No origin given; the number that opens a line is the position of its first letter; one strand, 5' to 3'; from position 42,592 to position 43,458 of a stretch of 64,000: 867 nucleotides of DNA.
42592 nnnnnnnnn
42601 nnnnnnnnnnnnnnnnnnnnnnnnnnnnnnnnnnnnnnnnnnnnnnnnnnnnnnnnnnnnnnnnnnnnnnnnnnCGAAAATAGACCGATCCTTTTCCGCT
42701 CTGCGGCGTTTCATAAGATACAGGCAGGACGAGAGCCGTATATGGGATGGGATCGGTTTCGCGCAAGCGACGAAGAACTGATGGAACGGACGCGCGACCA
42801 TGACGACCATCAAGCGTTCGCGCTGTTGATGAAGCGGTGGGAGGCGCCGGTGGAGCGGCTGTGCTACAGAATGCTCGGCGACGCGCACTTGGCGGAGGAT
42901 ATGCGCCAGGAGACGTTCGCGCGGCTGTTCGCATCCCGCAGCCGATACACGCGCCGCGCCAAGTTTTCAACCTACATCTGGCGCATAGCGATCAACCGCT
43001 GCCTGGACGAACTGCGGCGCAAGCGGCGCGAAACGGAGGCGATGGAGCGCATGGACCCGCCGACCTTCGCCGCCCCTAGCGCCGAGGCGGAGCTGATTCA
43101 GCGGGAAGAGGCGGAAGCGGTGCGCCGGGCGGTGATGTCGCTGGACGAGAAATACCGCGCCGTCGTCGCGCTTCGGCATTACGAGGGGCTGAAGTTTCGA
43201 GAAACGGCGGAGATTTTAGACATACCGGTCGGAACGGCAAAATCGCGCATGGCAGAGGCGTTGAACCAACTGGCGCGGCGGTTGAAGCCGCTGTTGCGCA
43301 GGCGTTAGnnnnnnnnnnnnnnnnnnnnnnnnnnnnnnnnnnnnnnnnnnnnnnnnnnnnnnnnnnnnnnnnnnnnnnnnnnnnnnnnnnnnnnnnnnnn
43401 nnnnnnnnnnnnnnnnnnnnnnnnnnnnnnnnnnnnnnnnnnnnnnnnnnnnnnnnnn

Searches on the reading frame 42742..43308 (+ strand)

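Call 73: search_protein_families(library=pfam, proteins=[window:42742-43308:+], max_evalue=0.001)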
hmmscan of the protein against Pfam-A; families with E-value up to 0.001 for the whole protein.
window:42742-43308:+ (188 aa): 3 families
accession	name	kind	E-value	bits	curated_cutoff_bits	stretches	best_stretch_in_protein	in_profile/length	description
PF04542.20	Sigma70_r2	-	1.4e-17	63.7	24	1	30-96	2-70/71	Sigma-70 region 2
PF08281.18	Sigma70_r4_2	-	6.1e-14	51.8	25.7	1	125-177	2-54/54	Sigma-70, region 4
PF04545.22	Sigma70_r4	-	6.7e-10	38.8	24.1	1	132-177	3-48/50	Sigma-70, region 4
